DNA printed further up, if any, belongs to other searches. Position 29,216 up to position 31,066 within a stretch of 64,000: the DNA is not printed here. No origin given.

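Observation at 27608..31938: Proteasome-less pafA-pup-dop locus with inverted gene order and a translationally coupled tandem cNMP-binding protein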

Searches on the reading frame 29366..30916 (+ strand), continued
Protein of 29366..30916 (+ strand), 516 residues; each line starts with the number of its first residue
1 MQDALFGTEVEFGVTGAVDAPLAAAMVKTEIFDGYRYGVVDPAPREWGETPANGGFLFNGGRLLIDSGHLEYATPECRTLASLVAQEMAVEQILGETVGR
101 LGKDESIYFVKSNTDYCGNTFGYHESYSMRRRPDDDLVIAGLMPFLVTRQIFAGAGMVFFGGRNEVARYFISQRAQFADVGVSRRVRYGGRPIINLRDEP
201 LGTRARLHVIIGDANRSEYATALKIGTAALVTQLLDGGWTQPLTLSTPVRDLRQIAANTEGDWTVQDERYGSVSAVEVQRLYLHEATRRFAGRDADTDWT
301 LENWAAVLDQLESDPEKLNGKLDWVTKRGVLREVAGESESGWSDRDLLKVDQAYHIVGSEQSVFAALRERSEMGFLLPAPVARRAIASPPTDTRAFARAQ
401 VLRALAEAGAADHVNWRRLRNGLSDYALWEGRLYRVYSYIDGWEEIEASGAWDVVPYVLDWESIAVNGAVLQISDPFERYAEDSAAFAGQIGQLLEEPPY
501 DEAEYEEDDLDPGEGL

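Call 18: find_related_loci(query=A1, collection=genome_contigs, flank=10000)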
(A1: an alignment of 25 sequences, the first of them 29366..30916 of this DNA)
Query A1 (516 aa) in genome_contigs; peptide patterns used: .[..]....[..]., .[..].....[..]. (x = any residue, [..] = any of these).
435 stretches matched a pattern; 415 encode a relative of the query (tblastn E <= 1e-3); the best 80 are kept; 80 distinct loci.
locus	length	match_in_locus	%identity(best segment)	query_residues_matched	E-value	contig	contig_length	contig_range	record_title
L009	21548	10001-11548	94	1-516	0e+0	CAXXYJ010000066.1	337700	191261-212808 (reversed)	MAG: Chloroflexota bacterium isolate 33a0fa57-2ec7-4dec-9fec-1f1b496e22b9 genome assembly, contig: contig_66, whole geno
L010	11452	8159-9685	94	1-509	0e+0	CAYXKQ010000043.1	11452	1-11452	MAG TPA_asm: uncultured Chloroflexota bacterium isolate SRP109090_co2_72 genome assembly, contig: NODE_8497_length_11452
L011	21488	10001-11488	89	1-496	0e+0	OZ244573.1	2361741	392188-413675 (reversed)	MAG: Chloroflexota bacterium isolate 8e6c3dbd-1099-4de1-8cc9-1ee9581dcb45 genome assembly, chromosome: 1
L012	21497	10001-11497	76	1-499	0e+0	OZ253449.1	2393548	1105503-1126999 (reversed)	MAG: Chloroflexota bacterium isolate 8b289e7f-9ee3-435e-915a-43c010b151c3 genome assembly, chromosome: 1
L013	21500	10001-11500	73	1-501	0e+0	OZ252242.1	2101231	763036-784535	MAG: Chloroflexota bacterium isolate 181cddbb-35f5-49f4-9763-6d90b9dff141 genome assembly, chromosome: 1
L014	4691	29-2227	60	1-499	0e+0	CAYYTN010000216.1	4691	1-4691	MAG TPA_asm: uncultured Chloroflexota bacterium isolate SRP200020_co5_47 genome assembly, contig: NODE_28892_length_4691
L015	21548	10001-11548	56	1-516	0e+0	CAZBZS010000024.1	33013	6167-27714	MAG TPA_asm: uncultured Chloroflexota bacterium isolate SRP092902_co1_109 genome assembly, contig: NODE_1565_length_3301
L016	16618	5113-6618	58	1-502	6e-180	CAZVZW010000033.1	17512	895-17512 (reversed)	MAG TPA_asm: uncultured Chloroflexota bacterium isolate SRP308112_co1_204 genome assembly, contig: NODE_5322_length_1751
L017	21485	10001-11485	55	1-495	8e-174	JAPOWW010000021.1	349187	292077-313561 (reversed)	MAG: Chloroflexota bacterium isolate COS3_bin_10 NODE_10_length_349187_cov_17.3194, whole genome shotgun sequence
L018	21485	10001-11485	54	1-495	1e-171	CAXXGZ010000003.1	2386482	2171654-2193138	MAG: Chloroflexota bacterium isolate 2d6b9f97-f50f-46fd-9931-9ea7ae414042 genome assembly, contig: contig_3, whole genom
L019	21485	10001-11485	55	1-495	7e-171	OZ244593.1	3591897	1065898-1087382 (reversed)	MAG: Chloroflexota bacterium isolate 88f3a034-1e95-44e9-9cba-3f5f03d74490 genome assembly, chromosome: 1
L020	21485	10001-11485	54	1-495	6e-171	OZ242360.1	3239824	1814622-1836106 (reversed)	MAG: Chloroflexota bacterium isolate 96c89a91-56bf-49b9-8890-dc7aad1d8409 genome assembly, chromosome: 1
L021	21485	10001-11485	55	1-495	7e-170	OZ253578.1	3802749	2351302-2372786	MAG: Chloroflexota bacterium isolate 48853afe-6264-4d68-b03e-03448b293cf5 genome assembly, chromosome: 1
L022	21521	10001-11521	52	1-497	8e-166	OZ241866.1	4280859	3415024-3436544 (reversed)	MAG: Chloroflexota bacterium isolate 648bf299-2263-4cbe-a927-b722e8dafbdb genome assembly, chromosome: 1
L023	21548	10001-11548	51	1-506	2e-164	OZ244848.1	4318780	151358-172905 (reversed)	MAG: Chloroflexota bacterium isolate 63517e8d-ff5b-49d2-9bcc-bc3416bcaf89 genome assembly, chromosome: 1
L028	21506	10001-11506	53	1-501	4e-160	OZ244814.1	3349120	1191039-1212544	MAG: Chloroflexota bacterium isolate 69ec6d3d-2374-4d29-b98a-ed9ec61ffa6d genome assembly, chromosome: 1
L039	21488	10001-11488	50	1-495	3e-158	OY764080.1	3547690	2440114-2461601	MAG: Chloroflexota bacterium isolate a04a8705-9522-4335-bb9c-b9bb47e5c42e genome assembly, chromosome: 1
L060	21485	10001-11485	49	1-495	7e-154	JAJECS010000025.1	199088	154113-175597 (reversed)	MAG: Chloroflexota bacterium isolate jk18xAbins.3 k141_1101216, whole genome shotgun sequence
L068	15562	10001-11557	49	1-495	2e-150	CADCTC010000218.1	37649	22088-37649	MAG: uncultured Chloroflexi bacterium isolate AVDCRST_MAG77 genome assembly, contig: NODE47, whole genome shotgun sequen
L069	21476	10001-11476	52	1-491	2e-149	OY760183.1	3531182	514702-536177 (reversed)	MAG: Chloroflexota bacterium isolate 1e5240b1-722b-4dd6-bc08-6f4f73fd4587 genome assembly, chromosome: 1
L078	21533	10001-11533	45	1-491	8e-134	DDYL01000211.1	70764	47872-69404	MAG TPA_asm: Chloroflexi bacterium UBA2235 UBA2235_contig_408, whole genome shotgun sequence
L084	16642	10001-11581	49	1-495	1e-151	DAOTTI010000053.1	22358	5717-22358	MAG TPA_asm: Chloroflexota bacterium isolate B73_147 k87_268472, whole genome shotgun sequence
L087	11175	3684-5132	37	1-498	1e-88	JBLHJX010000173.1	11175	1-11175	MAG: Candidatus Latescibacterota bacterium isolate 3300054698_44 Ga0535670_0011987, whole genome shotgun sequence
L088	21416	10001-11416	36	1-491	2e-88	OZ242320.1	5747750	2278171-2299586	MAG: Candidatus Latescibacterota bacterium isolate 06f19266-885c-4d39-bf7e-e57a8b9e9c03 genome assembly, chromosome: 1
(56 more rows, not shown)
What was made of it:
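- The window matches a Chloroflexota MAG at 94% identity (call 18).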

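Call 23: search_solved_structures(query=window:29366-30916:+, show_alignments=2)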
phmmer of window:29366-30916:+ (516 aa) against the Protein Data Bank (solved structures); distinct sequences matched with E-value up to 0.001: 5.
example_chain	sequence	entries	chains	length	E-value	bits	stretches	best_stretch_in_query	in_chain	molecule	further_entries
4b0r_A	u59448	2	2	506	5.5e-58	199.9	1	55-408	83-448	DEAMIDASE-DEPUPYLASE DOP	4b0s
5lrt_A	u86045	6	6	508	5.6e-58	199.9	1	55-408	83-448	Depupylase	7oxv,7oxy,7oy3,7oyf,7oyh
9cku_G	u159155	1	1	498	1.7e-52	181.8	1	48-407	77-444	Pup deamidase/depupylase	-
4b0t_A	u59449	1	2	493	2.6e-44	154.8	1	54-419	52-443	PUP--PROTEIN LIGASE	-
4bjr_A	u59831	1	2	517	1.3e-43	152.5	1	54-419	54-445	PUP--PROTEIN LIGASE, PROKARYOTIC UBIQUITIN-LIKE PROTEIN PUP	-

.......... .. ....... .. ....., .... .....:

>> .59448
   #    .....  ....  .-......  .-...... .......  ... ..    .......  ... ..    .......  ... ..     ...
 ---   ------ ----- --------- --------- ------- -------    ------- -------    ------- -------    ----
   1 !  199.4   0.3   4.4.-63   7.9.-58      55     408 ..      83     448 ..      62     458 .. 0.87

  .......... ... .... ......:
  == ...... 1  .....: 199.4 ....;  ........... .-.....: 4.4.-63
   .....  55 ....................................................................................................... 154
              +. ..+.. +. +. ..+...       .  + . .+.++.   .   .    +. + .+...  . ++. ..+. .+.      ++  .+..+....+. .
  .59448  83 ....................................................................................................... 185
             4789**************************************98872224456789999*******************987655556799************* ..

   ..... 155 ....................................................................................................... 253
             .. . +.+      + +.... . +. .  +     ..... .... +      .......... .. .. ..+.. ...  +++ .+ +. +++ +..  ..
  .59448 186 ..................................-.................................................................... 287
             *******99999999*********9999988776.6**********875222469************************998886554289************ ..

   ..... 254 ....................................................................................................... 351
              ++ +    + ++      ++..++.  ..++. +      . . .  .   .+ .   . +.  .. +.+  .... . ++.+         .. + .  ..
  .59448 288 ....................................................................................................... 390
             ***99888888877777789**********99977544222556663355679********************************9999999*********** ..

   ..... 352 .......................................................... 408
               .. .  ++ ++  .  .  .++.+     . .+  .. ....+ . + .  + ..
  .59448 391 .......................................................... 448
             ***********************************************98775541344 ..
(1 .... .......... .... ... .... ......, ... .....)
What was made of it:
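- By raw score it is closer to Dop than to C. glutamicum PafA (call 23).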

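Call 32: search_protein_families(library=pfam, proteins=[L039:7284-8261:+, L039:11598-12554:+, L060:11675-12058:+, L005:11682-12173:+, L028:11966-13426:-, L078:11555-12841:-, L084:5963-7903:+, L068:11599-12198:+, L069:11497-12462:+, L088:4889-6535:+], max_evalue=0.001)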
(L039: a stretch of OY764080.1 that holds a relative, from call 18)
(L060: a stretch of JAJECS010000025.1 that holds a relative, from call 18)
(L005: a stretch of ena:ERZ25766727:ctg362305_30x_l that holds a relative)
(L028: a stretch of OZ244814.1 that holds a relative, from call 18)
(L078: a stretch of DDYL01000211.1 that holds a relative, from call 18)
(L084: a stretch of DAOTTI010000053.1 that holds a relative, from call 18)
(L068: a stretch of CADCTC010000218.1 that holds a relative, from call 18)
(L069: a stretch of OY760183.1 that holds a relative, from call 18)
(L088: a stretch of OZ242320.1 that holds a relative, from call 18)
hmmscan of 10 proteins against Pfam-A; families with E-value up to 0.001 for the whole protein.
L039:7284-8261:+ (325 aa): 2 families
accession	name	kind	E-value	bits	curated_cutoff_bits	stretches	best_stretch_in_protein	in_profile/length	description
PF02423.21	OCD_Mu_crystall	-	6.8e-63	213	24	1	14-317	6-312/314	Ornithine cyclodeaminase/mu-crystallin family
PF01488.26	Shikimate_DH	-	1.2e-07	32.4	24.3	1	125-248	9-135/138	Shikimate / quinate 5-dehydrogenase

L039:11598-12554:+ (318 aa): 0 families

L060:11675-12058:+ (127 aa): 0 families

L005:11682-12173:+ (163 aa): 1 family
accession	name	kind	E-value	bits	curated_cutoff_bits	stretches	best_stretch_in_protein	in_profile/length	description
PF00571.33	CBS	-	7.7e-13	49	24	2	101-147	1-48/57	CBS domain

L028:11966-13426:- (486 aa): 6 families
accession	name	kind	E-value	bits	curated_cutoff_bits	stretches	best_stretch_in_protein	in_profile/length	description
PF01406.26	tRNA-synt_1e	-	1.1e-119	399.8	27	1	31-332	2-300/301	tRNA synthetases class I (C) catalytic domain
PF09190.17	DALR_2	-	9.9e-14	52.1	22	1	368-422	3-57/57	DALR domain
PF09334.17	tRNA-synt_1g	-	1.4e-13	50.8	20.1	1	50-134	12-95/391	tRNA synthetases class I (M)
PF00133.28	tRNA-synt_1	-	8.9e-11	41.6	22.7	1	240-317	330-407/414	tRNA synthetases class I (I, L, M and V)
PF01921.24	tRNA-synt_1f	-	4.5e-06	26.3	27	0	281-328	278-325/360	tRNA synthetases class I (K)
PF23493.1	CysS_C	-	2.7e-05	24.6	23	1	445-483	13-51/51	Cysteinyl-tRNA ligase anticodon binding domain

L078:11555-12841:- (428 aa): 1 family
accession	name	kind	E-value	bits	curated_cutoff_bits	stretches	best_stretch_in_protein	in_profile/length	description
PF02515.22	CoA_transf_3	-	3.3e-113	379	23.3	1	20-397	1-366/366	CoA-transferase family III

L084:5963-7903:+ (646 aa): 0 families

L068:11599-12198:+ (199 aa): 1 family
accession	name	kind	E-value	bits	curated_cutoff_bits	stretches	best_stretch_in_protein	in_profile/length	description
PF03167.25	UDG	-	1.6e-17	64.4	24.3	1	19-187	2-138/141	Uracil DNA glycosylase superfamily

L069:11497-12462:+ (321 aa): 1 family
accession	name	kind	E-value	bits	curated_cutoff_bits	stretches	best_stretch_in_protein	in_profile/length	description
PF13531.11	SBP_bac_11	-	1.6e-32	113.6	25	1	71-316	2-227/227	Bacterial extracellular solute-binding protein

L088:4889-6535:+ (548 aa): 3 families
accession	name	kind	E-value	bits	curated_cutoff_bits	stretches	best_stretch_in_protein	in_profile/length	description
PF00004.35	AAA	-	1.5e-32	113.2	21.2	1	240-383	2-129/131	ATPase family associated with various cellular activities (AAA)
PF16450.11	Prot_ATP_ID_OB_C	-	3.6e-15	56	23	1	128-184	1-56/56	Proteasomal ATPase OB C-terminal domain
PF17758.7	Prot_ATP_ID_OB_N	-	9.6e-14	51.3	23.4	1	67-126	1-61/62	Proteasomal ATPase OB N-terminal domain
